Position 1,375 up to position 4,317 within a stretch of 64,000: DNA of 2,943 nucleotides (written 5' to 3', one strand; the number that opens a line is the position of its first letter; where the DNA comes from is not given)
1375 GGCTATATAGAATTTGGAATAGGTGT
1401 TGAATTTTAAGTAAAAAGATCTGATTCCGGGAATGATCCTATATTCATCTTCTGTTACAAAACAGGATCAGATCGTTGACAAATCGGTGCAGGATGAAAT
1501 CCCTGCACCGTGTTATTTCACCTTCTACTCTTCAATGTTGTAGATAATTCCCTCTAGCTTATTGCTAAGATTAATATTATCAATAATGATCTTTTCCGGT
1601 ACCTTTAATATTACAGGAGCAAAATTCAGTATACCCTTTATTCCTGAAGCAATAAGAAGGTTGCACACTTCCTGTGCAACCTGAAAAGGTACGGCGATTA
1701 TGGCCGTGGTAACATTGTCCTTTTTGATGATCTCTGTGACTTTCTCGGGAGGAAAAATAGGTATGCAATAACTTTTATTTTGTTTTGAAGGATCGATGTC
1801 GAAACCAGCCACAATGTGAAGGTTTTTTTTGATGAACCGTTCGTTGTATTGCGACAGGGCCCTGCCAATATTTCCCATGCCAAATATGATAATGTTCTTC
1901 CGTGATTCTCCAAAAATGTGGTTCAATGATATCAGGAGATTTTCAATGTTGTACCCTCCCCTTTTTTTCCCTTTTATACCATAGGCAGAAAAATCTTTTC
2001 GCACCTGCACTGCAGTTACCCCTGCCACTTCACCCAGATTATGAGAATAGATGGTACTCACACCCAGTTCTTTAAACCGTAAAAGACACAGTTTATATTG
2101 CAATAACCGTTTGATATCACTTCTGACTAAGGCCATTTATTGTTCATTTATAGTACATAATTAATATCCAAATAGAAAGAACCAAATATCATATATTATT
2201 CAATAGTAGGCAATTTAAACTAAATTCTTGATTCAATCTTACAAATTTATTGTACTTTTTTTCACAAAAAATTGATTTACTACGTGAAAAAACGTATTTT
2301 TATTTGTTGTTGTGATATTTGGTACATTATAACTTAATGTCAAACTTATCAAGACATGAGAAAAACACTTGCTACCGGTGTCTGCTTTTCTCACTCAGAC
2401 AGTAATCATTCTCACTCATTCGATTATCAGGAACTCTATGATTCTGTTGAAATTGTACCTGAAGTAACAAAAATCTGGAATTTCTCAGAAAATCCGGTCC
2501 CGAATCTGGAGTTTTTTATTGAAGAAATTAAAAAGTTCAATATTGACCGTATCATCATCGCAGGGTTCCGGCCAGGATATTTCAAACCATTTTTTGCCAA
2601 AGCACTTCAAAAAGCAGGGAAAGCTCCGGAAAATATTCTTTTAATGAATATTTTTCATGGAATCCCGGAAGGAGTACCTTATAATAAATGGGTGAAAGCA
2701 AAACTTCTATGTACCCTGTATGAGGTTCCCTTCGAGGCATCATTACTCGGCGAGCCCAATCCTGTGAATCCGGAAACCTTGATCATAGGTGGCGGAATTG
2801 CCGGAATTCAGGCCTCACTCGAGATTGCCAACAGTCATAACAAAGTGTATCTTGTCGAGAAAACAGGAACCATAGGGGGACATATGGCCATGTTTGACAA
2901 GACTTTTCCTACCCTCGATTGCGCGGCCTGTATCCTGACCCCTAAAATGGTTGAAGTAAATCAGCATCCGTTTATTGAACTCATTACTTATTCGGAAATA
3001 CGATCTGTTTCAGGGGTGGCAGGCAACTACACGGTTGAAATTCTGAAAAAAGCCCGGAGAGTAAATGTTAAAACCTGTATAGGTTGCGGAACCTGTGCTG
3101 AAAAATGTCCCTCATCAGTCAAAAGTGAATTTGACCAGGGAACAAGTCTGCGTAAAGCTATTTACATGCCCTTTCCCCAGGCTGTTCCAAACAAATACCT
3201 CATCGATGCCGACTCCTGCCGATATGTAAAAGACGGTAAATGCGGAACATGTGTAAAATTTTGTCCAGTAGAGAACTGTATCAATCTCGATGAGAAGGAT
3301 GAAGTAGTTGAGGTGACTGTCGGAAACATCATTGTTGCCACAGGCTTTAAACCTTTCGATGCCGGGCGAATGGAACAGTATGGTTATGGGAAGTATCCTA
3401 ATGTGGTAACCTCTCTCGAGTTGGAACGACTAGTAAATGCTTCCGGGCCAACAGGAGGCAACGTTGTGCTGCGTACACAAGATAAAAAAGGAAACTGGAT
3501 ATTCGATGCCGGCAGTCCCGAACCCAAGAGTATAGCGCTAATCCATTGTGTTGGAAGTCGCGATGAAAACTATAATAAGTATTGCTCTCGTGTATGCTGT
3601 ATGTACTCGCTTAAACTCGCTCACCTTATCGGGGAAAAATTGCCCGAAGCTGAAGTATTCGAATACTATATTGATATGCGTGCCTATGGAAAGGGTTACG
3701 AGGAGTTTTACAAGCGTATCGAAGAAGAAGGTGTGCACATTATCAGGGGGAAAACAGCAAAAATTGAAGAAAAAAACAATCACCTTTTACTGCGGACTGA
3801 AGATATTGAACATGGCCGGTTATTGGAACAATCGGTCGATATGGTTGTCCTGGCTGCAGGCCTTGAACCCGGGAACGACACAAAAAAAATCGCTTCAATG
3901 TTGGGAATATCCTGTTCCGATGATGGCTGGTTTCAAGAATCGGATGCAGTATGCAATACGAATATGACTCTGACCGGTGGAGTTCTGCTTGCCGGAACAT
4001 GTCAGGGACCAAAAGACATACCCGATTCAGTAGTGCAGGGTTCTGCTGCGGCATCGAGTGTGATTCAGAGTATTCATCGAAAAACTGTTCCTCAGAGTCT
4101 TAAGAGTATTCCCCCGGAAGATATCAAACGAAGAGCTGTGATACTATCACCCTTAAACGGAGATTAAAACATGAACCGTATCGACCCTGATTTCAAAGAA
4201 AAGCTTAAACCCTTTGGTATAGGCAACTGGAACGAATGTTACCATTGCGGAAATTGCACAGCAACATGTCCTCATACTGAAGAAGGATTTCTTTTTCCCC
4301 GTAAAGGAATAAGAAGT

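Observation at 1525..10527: Rex-linked HdrA'-QmoC-like-HdrA''-MvhDGA operon in a Bacteroidota: a hydrogenase wired to a membrane b-type cytochrome, with no HdrB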

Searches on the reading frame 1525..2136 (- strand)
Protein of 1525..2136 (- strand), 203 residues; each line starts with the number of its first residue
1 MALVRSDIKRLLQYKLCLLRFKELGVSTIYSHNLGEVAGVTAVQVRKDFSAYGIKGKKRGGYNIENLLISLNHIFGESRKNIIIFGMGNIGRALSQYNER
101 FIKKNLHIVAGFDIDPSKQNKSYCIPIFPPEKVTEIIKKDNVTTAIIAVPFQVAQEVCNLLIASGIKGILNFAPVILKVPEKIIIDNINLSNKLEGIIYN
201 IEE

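Call 3: search_protein_families(library=pfam, proteins=[window:1525-2136:-], max_evalue=0.001)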
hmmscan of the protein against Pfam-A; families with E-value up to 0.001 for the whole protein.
window:1525-2136:- (203 aa): 2 families
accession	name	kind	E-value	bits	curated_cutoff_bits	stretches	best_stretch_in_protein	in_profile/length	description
PF02629.25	CoA_binding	-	1.9e-15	57.8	22.3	1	79-175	3-97/97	CoA binding domain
PF06971.19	Put_DNA-bind_N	-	2.1e-10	41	27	1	8-50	7-49/49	Putative DNA-binding protein N-terminus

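Call 4: search_protein_families(library=ncbifam, proteins=[window:1525-2136:-], max_evalue=0.001)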
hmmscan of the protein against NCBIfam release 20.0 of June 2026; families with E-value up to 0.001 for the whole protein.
window:1525-2136:- (203 aa): 9 families
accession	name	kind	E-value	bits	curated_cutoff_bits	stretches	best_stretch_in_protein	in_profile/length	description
NF003996.0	PRK05472.2-5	equivalog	3.4e-57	193.7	138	1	3-202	2-200/209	redox-sensing transcriptional repressor Rex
NF003995.0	PRK05472.2-4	subfamily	1.9e-53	181.2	126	1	6-202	9-206/213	redox-sensing transcriptional repressor Rex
NF003994.0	PRK05472.2-3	equivalog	8.2e-49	165.9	130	1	6-196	12-203/217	redox-sensing transcriptional repressor Rex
NF003993.0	PRK05472.2-2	equivalog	2.3e-46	158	217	1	6-202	9-206/212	redox-sensing transcriptional repressor Rex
NF003989.0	PRK05472.1-3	equivalog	4.6e-44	150.8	177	1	4-202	9-208/215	redox-sensing transcriptional repressor Rex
NF003990.0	PRK05472.1-4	equivalog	1.3e-43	149.1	233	1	8-202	12-207/214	redox-sensing transcriptional repressor Rex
NF003992.0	PRK05472.2-1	equivalog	1.4e-40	139.1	226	1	7-195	25-214/249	redox-sensing transcriptional repressor Rex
NF003988.0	PRK05472.1-1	equivalog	2.4e-38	132.3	321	1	5-201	9-208/214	redox-sensing transcriptional repressor Rex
NF003991.0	PRK05472.1-5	equivalog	2.9e-31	109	198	1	4-200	8-205/211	redox-sensing transcriptional repressor Rex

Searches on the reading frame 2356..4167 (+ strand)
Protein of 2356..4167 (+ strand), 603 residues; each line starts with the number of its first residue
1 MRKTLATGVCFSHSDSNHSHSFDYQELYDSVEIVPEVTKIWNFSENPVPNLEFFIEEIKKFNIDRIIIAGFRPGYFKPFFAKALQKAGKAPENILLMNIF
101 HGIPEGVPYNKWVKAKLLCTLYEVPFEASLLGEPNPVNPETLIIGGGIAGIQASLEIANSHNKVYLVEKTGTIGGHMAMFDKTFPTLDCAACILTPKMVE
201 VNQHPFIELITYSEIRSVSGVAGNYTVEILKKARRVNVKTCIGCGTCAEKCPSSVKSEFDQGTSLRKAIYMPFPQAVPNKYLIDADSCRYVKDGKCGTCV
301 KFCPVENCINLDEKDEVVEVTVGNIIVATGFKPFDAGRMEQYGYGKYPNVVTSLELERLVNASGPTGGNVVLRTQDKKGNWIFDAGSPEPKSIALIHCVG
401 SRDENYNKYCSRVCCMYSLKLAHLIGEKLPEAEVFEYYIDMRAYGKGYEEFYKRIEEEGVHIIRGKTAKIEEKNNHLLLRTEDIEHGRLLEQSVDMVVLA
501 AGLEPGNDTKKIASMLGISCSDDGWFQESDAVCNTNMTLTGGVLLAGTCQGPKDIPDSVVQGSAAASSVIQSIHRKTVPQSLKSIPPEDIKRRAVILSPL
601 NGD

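Call 3: search_protein_families(library=pfam, proteins=[window:2356-4167:+], max_evalue=0.001)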
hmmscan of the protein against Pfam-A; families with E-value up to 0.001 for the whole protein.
window:2356-4167:+ (603 aa): 10 families
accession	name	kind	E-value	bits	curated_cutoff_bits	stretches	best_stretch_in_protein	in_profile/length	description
PF07992.20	Pyr_redox_2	-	7.6e-13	49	26.1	1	141-188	3-50/291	Pyridine nucleotide-disulphide oxidoreductase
PF13237.11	Fer4_10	-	5.4e-08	33.1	25.5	1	231-252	32-53/53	4Fe-4S dicluster domain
PF12831.13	FAD_oxidored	-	2.7e-06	27.4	27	1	142-178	3-39/416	FAD dependent oxidoreductase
PF13450.12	NAD_binding_8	-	2.4e-05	24.9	21.9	1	143-194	1-52/68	NAD(P)-binding Rossmann-like domain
PF00890.30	FAD_binding_2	-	4.7e-05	23.2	20.4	1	141-178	2-39/414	FAD binding domain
PF01266.30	DAO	-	6.8e-05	23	27.9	0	142-174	3-35/353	FAD dependent oxidoreductase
PF13187.11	Fer4_9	-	0.00012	22.4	27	1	241-305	2-49/52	4Fe-4S dicluster domain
PF12838.12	Fer4_7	-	0.00015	22.6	27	1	240-306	1-51/52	4Fe-4S dicluster domain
PF00037.32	Fer4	-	0.00029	21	21.1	1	236-253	3-20/24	4Fe-4S binding domain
PF17179.9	Fer4_22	-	0.00047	21.4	27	0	231-254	71-94/95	4Fe-4S dicluster domain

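Call 4: search_protein_families(library=ncbifam, proteins=[window:2356-4167:+], max_evalue=0.001)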
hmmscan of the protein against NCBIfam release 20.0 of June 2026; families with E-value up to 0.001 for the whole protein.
window:2356-4167:+ (603 aa): 18 families
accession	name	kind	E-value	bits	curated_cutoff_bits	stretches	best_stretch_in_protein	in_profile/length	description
NF040770.1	hetero_SS_HdrA2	exception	4.6e-163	544.2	1100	1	8-575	3-562/777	CoB-CoM heterodisulfide reductase HdrA2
NF041778.1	hetero_SS_HdrA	equivalog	1.6e-129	433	1400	1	6-569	7-566/771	ferredoxin:CoB-CoM heterodisulfide reductase subunit HdrA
NF041891.1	hdrA_Methbact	equivalog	3.9e-113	379.2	1300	1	140-575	135-558/762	ferredoxin:CoB-CoM heterodisulfide reductase subunit HdrA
NF058577.1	FdxA_fam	equivalog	5.3e-06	26.5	65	0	235-253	32-50/52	4Fe-4S ferredoxin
NF005560.0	PRK07233.1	equivalog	6.4e-06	25.2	252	1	142-182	4-44/435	hypothetical protein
TIGR03467.1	HpnE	equivalog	3.4e-05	23.4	283.05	1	142-182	2-42/430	hydroxysqualene dehydroxylase HpnE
NF009409.0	PRK12770.1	subfamily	3.9e-05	22.9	343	1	455-577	238-354/360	putative glutamate synthase subunit beta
NF004898.0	PRK06259.1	equivalog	8.1e-05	21.4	385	1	236-306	131-201/488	fumarate reductase (CoM/CoB) subunit TfrB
TIGR01350.1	lipoamide_DH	equivalog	9e-05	21.4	408.8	0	141-175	4-37/461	dihydrolipoyl dehydrogenase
NF045637.1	carotdesatCrtDProt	equivalog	0.00012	20.8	580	1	142-198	2-58/485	1-hydroxycarotenoid 3,4-desaturase CrtD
NF009410.0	PRK12771.1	subfamily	0.00017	20.3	516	0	141-177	141-177/566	NAD(P)-binding protein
NF005883.0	PRK07845.1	equivalog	0.00022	20.3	479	0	141-181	5-44/466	NAD(P)H-quinone dehydrogenase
TIGR00275.1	TIGR00275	subfamily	0.00031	19.7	183.8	0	142-175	2-35/401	aminoacetone oxidase family FAD-binding enzyme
NF003585.0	PRK05249.1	equivalog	0.00041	19.1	465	0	140-185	8-52/464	Si-specific NAD(P)(+) transhydrogenase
NF041837.1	rnfC_Methano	equivalog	0.00047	19.1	650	0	231-255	389-413/438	Rnf electron transport complex subunit RnfC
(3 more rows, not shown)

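Call 24: search_solved_structures(query=window:2356-4167:+, max_evalue=1e-10, show_alignments=1)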
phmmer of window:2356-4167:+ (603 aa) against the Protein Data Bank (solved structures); distinct sequences matched with E-value up to 1e-10: 6.
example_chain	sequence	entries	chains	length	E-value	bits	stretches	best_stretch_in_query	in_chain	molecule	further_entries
5odc_A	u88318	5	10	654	3.7e-135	455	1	49-569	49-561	Heterodisulfide reductase, subunit A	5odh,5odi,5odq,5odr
8rvu_a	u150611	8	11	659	2.5e-130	439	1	13-568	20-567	H(2):CoB-CoM heterodisulfide,ferredoxin reductase subunit A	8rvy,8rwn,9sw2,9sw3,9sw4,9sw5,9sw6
8rvv_A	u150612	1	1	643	2.7e-130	438.9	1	21-568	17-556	H(2):CoB-CoM heterodisulfide,ferredoxin reductase subunit A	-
9sfi_A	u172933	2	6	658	7.9e-126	424.2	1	54-570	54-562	CoB--CoM heterodisulfide reductase iron-sulfur subunit A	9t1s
7bkb_A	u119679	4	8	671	1.3e-121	410.2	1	8-576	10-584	CoB--CoM heterodisulfide reductase iron-sulfur subunit A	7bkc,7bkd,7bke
6tjr_A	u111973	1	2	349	3.2e-40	141.5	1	321-571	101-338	Fumarate reductase/succinate dehydrogenase flavoprotein domain protein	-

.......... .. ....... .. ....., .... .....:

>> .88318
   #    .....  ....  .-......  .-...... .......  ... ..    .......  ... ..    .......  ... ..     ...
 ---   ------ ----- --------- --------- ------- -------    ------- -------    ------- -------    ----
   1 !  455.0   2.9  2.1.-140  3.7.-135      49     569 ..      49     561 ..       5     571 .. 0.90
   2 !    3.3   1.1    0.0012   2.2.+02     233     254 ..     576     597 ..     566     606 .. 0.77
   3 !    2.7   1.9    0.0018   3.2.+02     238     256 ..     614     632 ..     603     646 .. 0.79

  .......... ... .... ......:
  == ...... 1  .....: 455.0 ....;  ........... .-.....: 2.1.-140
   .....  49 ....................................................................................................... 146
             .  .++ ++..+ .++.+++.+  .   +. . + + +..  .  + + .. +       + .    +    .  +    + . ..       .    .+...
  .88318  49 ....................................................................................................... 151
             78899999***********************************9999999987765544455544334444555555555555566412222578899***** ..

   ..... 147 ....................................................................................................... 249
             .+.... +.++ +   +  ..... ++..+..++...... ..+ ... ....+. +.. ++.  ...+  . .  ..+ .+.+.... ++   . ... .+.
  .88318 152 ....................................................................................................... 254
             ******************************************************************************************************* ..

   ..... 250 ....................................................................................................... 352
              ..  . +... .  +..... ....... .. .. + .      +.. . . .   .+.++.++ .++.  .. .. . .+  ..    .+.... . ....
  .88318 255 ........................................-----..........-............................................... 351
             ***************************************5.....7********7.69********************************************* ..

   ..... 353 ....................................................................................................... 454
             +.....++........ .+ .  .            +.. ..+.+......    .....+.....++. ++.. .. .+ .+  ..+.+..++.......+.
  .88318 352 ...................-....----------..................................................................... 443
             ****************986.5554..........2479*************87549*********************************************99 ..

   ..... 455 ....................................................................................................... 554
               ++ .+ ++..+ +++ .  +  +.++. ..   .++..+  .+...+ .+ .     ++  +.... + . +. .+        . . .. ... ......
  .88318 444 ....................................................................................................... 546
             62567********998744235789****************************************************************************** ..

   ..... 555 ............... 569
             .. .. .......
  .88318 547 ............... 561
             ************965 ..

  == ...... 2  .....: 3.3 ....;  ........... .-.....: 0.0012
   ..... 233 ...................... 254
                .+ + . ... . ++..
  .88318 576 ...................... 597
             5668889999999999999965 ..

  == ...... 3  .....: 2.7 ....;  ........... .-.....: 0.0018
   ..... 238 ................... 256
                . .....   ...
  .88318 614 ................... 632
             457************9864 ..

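Call 94: find_homologous_proteins(query=window:2356-4167:+, max_evalue=1e-50)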
Query window:2356-4167:+ (603 aa): 7998 proteins with E <= 1e-50 among 8000 candidates; the best 120 are listed.
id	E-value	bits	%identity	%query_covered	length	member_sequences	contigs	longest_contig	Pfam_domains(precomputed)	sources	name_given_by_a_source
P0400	0.0e+0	1402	100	100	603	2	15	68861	PF13450.13,PF07992.21,PF13237.12,PF12831.14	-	-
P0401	0.0e+0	1203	84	100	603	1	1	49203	PF13450.13,PF07992.21,PF13237.12,PF12831.14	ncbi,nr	ncbi:MAG: CoB--CoM heterodisulfide reductase iron-sulfur subunit A family protein [Bacteroidales bac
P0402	0.0e+0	1136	80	100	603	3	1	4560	PF01266.31,PF13450.13,PF00890.31,PF07992.21,PF00037.33,PF13484.12,PF13237.12,PF13183.12,PF12831.14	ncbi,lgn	-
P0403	0.0e+0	1098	77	100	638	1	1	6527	PF13450.13,PF00890.31,PF07992.21,PF00037.33,PF13237.12,PF12831.14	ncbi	-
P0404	0.0e+0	1086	77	100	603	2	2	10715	PF13450.13,PF00890.31,PF07992.21,PF13237.12,PF12831.14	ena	-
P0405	0.0e+0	1083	76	100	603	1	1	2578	PF13450.13,PF00890.31,PF07992.21,PF13237.12,PF12831.14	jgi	jgi:heterodisulfide reductase subunit A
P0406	0.0e+0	1061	73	100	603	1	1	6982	PF13450.13,PF00890.31,PF07992.21,PF00037.33,PF13237.12,PF12831.14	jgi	jgi:heterodisulfide reductase subunit A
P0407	0.0e+0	1059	75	100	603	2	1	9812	PF00890.31,PF07992.21,PF13237.12,PF12831.14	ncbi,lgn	-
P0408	0.0e+0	1056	75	100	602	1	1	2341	PF01266.31,PF13450.13,PF00890.31,PF07992.21,PF13738.13,PF13237.12,PF01134.29,PF12831.14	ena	-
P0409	0.0e+0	1050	75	100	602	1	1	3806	PF13450.13,PF00890.31,PF07992.21,PF13237.12,PF12831.14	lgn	-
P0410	0.0e+0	1048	75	100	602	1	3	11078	PF01266.31,PF13450.13,PF00890.31,PF07992.21,PF13738.13,PF13237.12,PF01134.29,PF12831.14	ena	-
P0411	0.0e+0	1042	75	100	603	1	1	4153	PF13450.13,PF00890.31,PF07992.21,PF00037.33,PF12838.13,PF13237.12,PF12831.14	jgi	-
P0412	0.0e+0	1026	73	100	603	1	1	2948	PF13450.13,PF00890.31,PF07992.21,PF12838.13,PF13237.12,PF12831.14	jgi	jgi:heterodisulfide reductase subunit A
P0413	0.0e+0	1024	73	100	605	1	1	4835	PF13450.13,PF00890.31,PF07992.21,PF12838.13,PF13237.12,PF12831.14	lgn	-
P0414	0.0e+0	1020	71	100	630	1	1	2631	PF13450.13,PF07992.21,PF13237.12,PF12831.14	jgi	jgi:heterodisulfide reductase subunit A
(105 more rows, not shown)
